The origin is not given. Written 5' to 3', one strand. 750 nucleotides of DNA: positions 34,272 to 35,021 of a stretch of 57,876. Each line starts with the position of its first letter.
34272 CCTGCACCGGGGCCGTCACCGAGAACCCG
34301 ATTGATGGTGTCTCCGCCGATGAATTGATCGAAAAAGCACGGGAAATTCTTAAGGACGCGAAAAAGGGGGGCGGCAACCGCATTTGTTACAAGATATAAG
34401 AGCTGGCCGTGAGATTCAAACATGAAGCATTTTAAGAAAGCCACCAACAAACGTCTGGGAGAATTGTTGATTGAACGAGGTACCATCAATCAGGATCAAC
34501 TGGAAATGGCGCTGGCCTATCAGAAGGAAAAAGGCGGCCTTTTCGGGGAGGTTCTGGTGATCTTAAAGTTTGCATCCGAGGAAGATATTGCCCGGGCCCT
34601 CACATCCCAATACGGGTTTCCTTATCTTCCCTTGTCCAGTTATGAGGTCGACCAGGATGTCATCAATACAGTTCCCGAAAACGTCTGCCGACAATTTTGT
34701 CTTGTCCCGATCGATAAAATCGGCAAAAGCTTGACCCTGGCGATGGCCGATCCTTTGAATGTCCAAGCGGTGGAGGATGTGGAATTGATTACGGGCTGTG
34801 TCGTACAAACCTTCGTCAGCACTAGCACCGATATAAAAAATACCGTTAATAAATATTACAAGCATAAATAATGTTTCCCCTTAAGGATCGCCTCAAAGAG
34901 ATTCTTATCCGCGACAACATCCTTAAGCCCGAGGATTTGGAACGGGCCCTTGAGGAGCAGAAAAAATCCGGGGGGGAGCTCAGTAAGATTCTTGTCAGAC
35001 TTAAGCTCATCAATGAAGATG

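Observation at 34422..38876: Module small-MshEN / PilB / PilB / small-MshEN: stand-alone c-di-GMP-receptor-like domains bracket two tandem pilus ATPases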

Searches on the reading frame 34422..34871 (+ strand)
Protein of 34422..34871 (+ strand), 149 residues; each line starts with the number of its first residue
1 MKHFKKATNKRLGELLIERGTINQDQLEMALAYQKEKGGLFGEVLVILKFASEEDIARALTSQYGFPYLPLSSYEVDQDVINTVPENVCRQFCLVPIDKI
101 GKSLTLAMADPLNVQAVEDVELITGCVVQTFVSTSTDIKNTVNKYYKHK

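Call 3: search_protein_families(library=pfam, proteins=[window:34422-34871:+], max_evalue=0.01)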
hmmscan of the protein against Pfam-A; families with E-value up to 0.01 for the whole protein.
window:34422-34871:+ (149 aa): 1 family
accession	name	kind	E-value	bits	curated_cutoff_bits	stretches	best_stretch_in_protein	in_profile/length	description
PF05157.20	MshEN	-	2.1e-18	66.5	23.1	1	64-148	1-86/90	MshEN domain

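Call 4: search_protein_families(library=ncbifam, proteins=[window:34422-34871:+], max_evalue=0.01)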
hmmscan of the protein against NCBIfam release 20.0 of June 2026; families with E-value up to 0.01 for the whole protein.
window:34422-34871:+ (149 aa): 6 families
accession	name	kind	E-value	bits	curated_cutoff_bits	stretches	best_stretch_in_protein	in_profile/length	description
TIGR02538.1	type_IV_pilB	equivalog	5e-22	78.2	675.65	1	12-148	2-138/564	type IV-A pilus assembly ATPase PilB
NF053729.1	c-di-GMP_motif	domain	1.1e-17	63.6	38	1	11-63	1-53/53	cyclic di-GMP-binding domain-containing protein, MshE-related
NF012033.0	PRK15489.1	equivalog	2.9e-15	55.5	537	1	8-143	489-624/703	glycosyl transferase family protein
NF008411.1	PRK11234.1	equivalog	2e-14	52.9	1170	1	8-148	480-619/723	cyclic di-3',5'-guanylate-activated glycosyltransferase NfrB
TIGR03029.1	EpsG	equivalog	1.3e-10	40.9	313.8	1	10-82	3-75/274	chain length determinant protein tyrosine kinase EpsG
TIGR02533.1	type_II_gspE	equivalog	0.001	17.8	630.25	1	83-148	3-68/486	type II secretion system ATPase GspE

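Call 22: find_homologous_proteins(query=window:34422-34868:+, max_evalue=0.00001)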
Query window:34422-34868:+ (149 aa): 2965 proteins with E <= 0.00001 among 3052 candidates; the best 120 are listed.
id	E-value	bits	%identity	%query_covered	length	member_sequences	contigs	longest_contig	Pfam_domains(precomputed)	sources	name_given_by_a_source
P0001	5.4e-92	323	100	100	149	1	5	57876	PF05157.21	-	-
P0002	2.8e-83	294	90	100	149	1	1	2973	PF05157.21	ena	-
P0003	3.4e-82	291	89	100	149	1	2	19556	PF05157.21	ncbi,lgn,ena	-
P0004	4.6e-82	290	90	98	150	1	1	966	PF05157.21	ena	-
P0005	1.2e-81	289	90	98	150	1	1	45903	PF05157.21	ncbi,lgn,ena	-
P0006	1.7e-80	285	88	98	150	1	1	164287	PF05157.21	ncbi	-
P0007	4.6e-79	281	86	98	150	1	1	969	PF05157.21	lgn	-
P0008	1.7e-78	279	85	98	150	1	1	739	PF05157.21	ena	-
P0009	5.8e-78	277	84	98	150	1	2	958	PF05157.21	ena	-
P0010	7.9e-77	273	83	100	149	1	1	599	PF05157.21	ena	-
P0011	1.4e-76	273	84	98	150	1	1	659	PF05157.21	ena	-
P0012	2.9e-76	272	83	100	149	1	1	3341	PF05157.21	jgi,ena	-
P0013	7.8e-76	270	81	100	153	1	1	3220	PF05157.21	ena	-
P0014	8.9e-76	270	81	100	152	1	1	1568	PF05157.21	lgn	-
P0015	1.4e-75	269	81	100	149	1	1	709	PF05157.21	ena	-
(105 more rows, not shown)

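Call 23: find_related_loci(query=window:34422-34868:+, collection=genome_contigs, flank=10000)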
Query window:34422-34868:+ (149 aa) in genome_contigs; peptide patterns used: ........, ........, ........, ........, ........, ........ (x = any residue, [..] = any of these).
151 stretches matched a pattern; 17 encode a relative of the query (tblastn E <= 1e-3); 16 distinct loci.
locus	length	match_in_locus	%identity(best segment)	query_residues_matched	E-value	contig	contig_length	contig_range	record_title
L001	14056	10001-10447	89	1-149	5e-90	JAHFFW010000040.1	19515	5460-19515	MAG: Candidatus Omnitrophota bacterium isolate nzgw300 NODE_822_length_19516_cov_6.396081, whole genome shotgun sequence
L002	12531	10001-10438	90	1-146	1e-89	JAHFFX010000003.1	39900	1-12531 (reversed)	MAG: Candidatus Omnitrophota bacterium isolate nzgw301 NODE_645_length_39901_cov_3.176521, whole genome shotgun sequence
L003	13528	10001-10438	88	1-146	2e-88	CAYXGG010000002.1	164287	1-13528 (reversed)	MAG TPA_asm: uncultured Planctomycetales bacterium isolate SRP150892_co2_491 genome assembly, contig: NODE_69_length_164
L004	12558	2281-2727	80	1-149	7e-83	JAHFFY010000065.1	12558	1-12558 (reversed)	MAG: Candidatus Omnitrophota bacterium isolate nzgw302 NODE_7570_length_12559_cov_4.461730, whole genome shotgun sequenc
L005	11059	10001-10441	77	1-147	2e-79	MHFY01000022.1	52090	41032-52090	MAG: Omnitrophica WOR_2 bacterium GWA2_47_8 gwa2_scaffold_1303, whole genome shotgun sequence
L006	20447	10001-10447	75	1-149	3e-78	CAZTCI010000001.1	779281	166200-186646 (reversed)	MAG TPA_asm: uncultured Planctomycetales bacterium isolate binchicken_co185_276 genome assembly, contig: NODE_4_length_7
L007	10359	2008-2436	77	1-143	1e-76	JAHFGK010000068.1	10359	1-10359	MAG: Candidatus Omnitrophota bacterium isolate nzgw313 NODE_10258_length_10360_cov_3.450142, whole genome shotgun sequen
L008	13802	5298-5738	74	1-146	9e-74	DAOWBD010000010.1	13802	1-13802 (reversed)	MAG TPA_asm: Candidatus Omnitrophota bacterium isolate CSMAG_1852 CSMAG_1852_k141_847885_length_13802_cov_11.0000, whole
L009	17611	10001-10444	72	1-147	4e-73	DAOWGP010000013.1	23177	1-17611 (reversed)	MAG TPA_asm: Candidatus Omnitrophota bacterium isolate CSMAG_1994 CSMAG_1994_k141_1998360_length_23177_cov_57.0747, whol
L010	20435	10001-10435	51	3-147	1e-47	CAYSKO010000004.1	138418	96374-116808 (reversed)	MAG TPA_asm: uncultured Planctomycetia bacterium isolate SRP128246_co1_468 genome assembly, contig: NODE_48_length_13841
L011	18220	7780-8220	79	1-147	2e-81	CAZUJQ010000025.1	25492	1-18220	MAG TPA_asm: uncultured Planctomycetales bacterium isolate binchicken_co21_390 genome assembly, contig: NODE_844_length_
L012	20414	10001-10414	33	9-146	7e-22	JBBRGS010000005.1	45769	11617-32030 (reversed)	MAG: Armatimonadota bacterium isolate Co_metawrap_2655 Cmw_2655_k141_26419301_length_45769_cov_19.9967, whole genome sho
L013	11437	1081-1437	35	3-121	7e-24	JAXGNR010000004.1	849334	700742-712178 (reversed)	MAG: Atribacterota bacterium isolate AnMBR.bin260 bin260_4, whole genome shotgun sequence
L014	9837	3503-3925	31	8-147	1e-20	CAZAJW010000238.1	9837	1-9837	MAG TPA_asm: uncultured Atribacterota bacterium isolate SRP067234_co1_54 genome assembly, contig: k99_222479, whole geno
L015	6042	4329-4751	31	8-147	3e-20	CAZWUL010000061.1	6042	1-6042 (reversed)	MAG TPA_asm: uncultured Atribacterota bacterium isolate SRP241326_co2_277 genome assembly, contig: NODE_15351_length_604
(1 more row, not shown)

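Call 36: find_related_loci(query=A1, collection=metagenome_contigs, flank=10000)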
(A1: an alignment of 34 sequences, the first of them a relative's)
Query A1 (149 aa) in metagenome_contigs; peptide patterns used: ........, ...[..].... (x = any residue, [..] = any of these).
600 stretches matched a pattern (row limit reached: there are more); 525 encode a relative of the query (tblastn E <= 1e-3); the best 80 are kept; 80 distinct loci.
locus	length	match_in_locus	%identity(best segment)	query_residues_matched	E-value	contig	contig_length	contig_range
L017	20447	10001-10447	80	1-149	3e-82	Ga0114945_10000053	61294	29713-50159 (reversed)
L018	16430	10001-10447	79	1-149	5e-81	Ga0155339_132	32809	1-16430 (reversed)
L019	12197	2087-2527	77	1-147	1e-79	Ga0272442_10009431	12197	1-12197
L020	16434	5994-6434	76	1-147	3e-79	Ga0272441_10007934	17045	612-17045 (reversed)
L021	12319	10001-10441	78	1-147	7e-79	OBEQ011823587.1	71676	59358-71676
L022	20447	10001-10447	76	1-149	9e-79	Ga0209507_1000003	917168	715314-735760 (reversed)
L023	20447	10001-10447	76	1-149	3e-78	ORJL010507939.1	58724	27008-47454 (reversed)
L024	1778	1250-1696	76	1-149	3e-81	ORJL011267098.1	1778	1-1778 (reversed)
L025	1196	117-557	77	1-147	9e-84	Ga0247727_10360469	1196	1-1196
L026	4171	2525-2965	76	1-147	4e-77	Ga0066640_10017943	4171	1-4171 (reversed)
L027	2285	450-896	72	1-149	1e-78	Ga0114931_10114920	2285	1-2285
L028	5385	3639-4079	74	1-147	2e-76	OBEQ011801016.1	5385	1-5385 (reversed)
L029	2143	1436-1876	76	1-147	1e-78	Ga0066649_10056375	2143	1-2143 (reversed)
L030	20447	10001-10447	74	1-149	1e-75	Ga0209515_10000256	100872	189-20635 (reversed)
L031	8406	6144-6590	74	1-149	1e-75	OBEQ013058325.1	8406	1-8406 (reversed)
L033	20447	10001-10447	73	1-149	2e-75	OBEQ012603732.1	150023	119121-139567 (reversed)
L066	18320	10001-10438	69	4-149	5e-67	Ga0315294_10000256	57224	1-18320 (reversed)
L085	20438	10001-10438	66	4-149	3e-65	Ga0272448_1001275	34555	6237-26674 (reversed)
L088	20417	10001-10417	72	4-142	7e-65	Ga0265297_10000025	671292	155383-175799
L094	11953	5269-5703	66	5-149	4e-65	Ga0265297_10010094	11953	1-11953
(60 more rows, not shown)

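Call 45: predict_structure(alignment_id=A1)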
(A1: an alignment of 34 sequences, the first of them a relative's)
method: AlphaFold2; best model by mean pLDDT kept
length: 149 residues; sequences in the alignment: 34
mean_pLDDT: 61.5   pTM: 0.42
mean pLDDT of the five models: 61.5, 55.6, 53.7, 51.8, 50.8
residues with pLDDT >= 90: 9; 70-90: 40; 50-70: 54; < 50: 46
segments of 3 or more residues with pLDDT < 50: 1-9, 65-76, 86-98, 126-133
pLDDT, mean of each block of 10 residues (from residue 1): 33 81 91 82 83 75 49 46 48 48 61 64 52 54 53
secondary structure, 60 per line:
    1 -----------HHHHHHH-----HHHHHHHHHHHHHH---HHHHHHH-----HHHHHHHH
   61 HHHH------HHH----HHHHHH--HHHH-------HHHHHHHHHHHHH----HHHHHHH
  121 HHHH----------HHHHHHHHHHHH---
elements in order: H12-18 H24-37 H41-47 H53-64 H78-83 H86-89 H97-109 H114-124 H135-146

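Call 47: search_solved_structures(query=window:34422-34868:+, max_evalue=0.01, show_alignments=4)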
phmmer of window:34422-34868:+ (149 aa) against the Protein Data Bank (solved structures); distinct sequences matched with E-value up to 0.01: 18.
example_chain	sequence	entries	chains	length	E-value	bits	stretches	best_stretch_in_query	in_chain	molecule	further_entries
6f8l_G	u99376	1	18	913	2.7e-41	143.8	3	9-146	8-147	Type IV pilus assembly protein PilF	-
5zfr_A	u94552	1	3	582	3.7e-27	98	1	10-147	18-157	Type IV pilus biogenesis ATPase PilB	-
6olj_C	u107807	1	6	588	1.4e-26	96.1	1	10-147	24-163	Type IV pilus biogenesis ATPase PilB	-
5tsg_B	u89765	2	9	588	1.4e-26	96.1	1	10-147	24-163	Type IV pilus biogenesis ATPase PilB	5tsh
3jc8_Ba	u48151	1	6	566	7.8e-24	87.2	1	10-149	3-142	Type IV-A pilus assembly ATPase PilB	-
5htl_A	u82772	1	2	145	3.1e-17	65.8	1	9-118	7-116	MSHA biogenesis protein MshE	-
9g1w_A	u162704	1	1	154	1.1e-15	60.7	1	9-146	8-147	Type IV pilus assembly ATPase PilB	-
6ejf_G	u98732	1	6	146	2.3e-14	56.5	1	10-123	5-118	Type IV pilus assembly protein PilF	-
8pfa_A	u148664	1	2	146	7.8e-09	38.6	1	9-118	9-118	c-di-GMP binding domain of the ATPase enzyme PilF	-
8pdk_A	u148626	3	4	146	1.8e-08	37.4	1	10-118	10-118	c-di-GMP binding domain of the ATPase enzyme PilF | ATP-binding motif-containing protein pilF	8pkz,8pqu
6ejf_J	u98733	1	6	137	1.9e-08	37.4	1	10-118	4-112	Type IV pilus assembly protein PilF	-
7lko_B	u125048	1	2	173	2.4e-08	37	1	49-145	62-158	Pilus biogenesis protein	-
8pe0_A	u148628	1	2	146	4.8e-08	36.1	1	11-118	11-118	c-di-GMP binding domain of the ATPase enzyme PilF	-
9gl5_A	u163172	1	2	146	4.8e-08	36.1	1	10-118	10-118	ATP-binding motif-containing protein pilF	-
9glg_A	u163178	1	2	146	4.9e-08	36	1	10-118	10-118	ATP-binding motif-containing protein pilF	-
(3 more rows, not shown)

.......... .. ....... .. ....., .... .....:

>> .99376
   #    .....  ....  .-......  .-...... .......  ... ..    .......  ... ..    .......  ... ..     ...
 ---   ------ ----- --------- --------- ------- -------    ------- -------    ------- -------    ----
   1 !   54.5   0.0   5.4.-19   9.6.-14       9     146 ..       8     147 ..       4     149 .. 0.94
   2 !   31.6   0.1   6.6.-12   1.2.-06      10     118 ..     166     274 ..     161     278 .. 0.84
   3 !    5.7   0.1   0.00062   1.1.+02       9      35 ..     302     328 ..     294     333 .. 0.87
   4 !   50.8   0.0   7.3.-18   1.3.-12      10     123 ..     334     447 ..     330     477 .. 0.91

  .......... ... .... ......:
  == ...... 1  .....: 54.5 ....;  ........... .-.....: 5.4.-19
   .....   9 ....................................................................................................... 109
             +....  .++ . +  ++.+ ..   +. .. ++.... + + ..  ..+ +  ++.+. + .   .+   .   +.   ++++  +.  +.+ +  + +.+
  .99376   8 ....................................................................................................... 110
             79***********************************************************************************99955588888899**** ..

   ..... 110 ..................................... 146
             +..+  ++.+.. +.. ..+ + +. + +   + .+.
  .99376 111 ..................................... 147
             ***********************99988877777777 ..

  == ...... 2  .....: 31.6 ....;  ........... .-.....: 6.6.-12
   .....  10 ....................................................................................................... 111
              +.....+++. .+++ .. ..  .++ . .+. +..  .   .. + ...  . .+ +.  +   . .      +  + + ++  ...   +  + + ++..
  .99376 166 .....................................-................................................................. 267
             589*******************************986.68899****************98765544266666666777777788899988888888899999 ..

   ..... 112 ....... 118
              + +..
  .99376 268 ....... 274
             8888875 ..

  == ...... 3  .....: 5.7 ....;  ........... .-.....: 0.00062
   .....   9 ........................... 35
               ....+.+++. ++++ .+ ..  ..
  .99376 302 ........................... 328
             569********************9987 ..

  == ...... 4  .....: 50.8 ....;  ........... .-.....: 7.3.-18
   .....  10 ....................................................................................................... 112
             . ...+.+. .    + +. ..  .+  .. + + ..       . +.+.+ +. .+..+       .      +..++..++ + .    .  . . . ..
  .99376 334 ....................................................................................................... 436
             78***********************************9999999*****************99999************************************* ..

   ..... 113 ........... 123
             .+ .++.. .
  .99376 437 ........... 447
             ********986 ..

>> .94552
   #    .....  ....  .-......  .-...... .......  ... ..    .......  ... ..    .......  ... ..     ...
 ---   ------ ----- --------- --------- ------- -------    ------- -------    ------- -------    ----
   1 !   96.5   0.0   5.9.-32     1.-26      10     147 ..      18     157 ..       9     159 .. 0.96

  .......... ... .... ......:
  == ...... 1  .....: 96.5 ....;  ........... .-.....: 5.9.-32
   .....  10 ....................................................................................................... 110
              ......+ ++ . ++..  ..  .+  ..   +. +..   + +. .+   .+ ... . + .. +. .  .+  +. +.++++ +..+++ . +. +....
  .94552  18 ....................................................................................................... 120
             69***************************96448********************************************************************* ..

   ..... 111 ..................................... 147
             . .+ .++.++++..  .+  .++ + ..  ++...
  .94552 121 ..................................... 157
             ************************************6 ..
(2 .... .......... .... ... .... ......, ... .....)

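Call 50: search_protein_families(library=pfam, proteins=[L066:14151-15218:+, L085:13995-15098:+, L094:9300-9989:+, L023:13890-16121:+, L033:13907-15532:+, L088:13905-18035:+, L010:8879-9982:+, L013:1087-1539:+], max_evalue=0.001)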
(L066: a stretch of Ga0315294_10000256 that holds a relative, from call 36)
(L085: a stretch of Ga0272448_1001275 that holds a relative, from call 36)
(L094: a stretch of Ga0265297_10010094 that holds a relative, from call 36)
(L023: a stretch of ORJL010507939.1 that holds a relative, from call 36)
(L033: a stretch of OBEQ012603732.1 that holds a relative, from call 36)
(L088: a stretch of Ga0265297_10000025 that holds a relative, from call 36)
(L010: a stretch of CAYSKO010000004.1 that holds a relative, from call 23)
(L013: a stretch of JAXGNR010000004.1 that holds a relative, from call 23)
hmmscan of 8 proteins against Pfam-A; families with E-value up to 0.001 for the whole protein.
L066:14151-15218:+ (356 aa): 3 families
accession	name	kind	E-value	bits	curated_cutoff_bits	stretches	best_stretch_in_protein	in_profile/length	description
PF13487.12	HD_5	-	2e-30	106.2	27.2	1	178-345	1-170/170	HD domain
PF01966.28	HD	-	1.1e-18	68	22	1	193-313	3-116/116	HD domain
PF00072.30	Response_reg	-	1.3e-10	41.9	30.2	1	7-116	1-109/111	Response regulator receiver domain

L085:13995-15098:+ (368 aa): 4 families
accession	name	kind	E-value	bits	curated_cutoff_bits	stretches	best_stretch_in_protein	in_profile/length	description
PF13487.12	HD_5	-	1.4e-36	126.2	27.2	1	181-348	1-170/170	HD domain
PF01966.28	HD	-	6.9e-20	71.9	22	1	195-316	2-116/116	HD domain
PF00072.30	Response_reg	-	2.1e-18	67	30.2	1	10-117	1-107/111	Response regulator receiver domain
PF21332.3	AmiR_N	-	0.00075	19.9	27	0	50-112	38-99/111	AmiR, N-terminal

L094:9300-9989:+ (230 aa): 2 families
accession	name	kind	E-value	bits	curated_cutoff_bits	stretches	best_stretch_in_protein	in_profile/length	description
PF13487.12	HD_5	-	1.7e-35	122.7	27.2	1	52-219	1-170/170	HD domain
PF01966.28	HD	-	1.9e-20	73.7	22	1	67-187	3-116/116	HD domain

L023:13890-16121:+ (744 aa): 1 family
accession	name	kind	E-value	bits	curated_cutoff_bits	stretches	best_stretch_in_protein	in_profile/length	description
PF13646.12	HEAT_2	-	3.5e-10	40.5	27.7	1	653-733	6-87/88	HEAT repeats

L033:13907-15532:+ (542 aa): 1 family
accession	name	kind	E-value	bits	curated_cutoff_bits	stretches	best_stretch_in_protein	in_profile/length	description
PF13646.12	HEAT_2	-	9.4e-07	29.5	27.7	1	456-536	5-86/88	HEAT repeats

L088:13905-18035:+ (1377 aa): 7 families
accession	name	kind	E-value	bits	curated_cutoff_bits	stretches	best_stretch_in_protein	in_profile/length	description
PF00990.26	GGDEF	-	2e-42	145.1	23.8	1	18-176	2-161/161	Diguanylate cyclase, GGDEF domain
PF13191.12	AAA_16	-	1.3e-16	62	32.6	1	202-378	2-157/167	AAA ATPase domain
PF13646.12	HEAT_2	-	3.9e-11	43.5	27.7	1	1285-1348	5-68/88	HEAT repeats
PF13401.12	AAA_22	-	2.5e-07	31.5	27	1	224-378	4-109/130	AAA domain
PF25199.1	nSTAND_NTPase5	-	2.9e-05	24.4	34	0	205-250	21-66/145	Novel STAND NTPase 5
PF02985.28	HEAT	-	4.6e-05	23.7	23.5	0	1315-1340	4-29/31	HEAT repeat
PF00931.28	NB-ARC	-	0.00037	20.3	23.5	0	207-471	3-208/248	NB-ARC domain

L010:8879-9982:+ (368 aa): 10 families
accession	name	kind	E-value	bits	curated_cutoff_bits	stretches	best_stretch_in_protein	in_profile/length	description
PF00437.27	T2SSE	-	1.3e-47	162.7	24.9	1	4-278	9-282/370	Type II/IV secretion system protein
PF25199.1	nSTAND_NTPase5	-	3.2e-05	24.2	34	1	121-172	34-85/145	Novel STAND NTPase 5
PF13401.12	AAA_22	-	4.3e-05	24.3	27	1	128-213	5-96/130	AAA domain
PF13604.12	AAA_30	-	9.5e-05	22.6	27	0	119-155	9-45/191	AAA domain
PF13245.12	AAA_19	-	0.0001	22.9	25.1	1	126-183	9-60/134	AAA domain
PF13191.12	AAA_16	-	0.00019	22.4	32.6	1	125-159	22-52/167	AAA ATPase domain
PF04851.21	ResIII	-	0.00039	20.8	22.5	1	131-176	26-72/164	Type III restriction enzyme, res subunit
PF00265.24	TK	-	0.00058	20.2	20.6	1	130-234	3-112/176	Thymidine kinase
PF01580.24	FtsK_SpoIIIE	-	0.0008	19.4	24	0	129-150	40-61/221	FtsK/SpoIIIE family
PF13555.12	AAA_29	-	0.00094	19.3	27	0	122-149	16-43/61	P-loop containing region of AAA domain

L013:1087-1539:+ (151 aa): 1 family
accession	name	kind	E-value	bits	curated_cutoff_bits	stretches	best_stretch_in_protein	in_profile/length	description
PF05157.20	MshEN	-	4e-15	56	23.1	1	60-143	1-85/90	MshEN domain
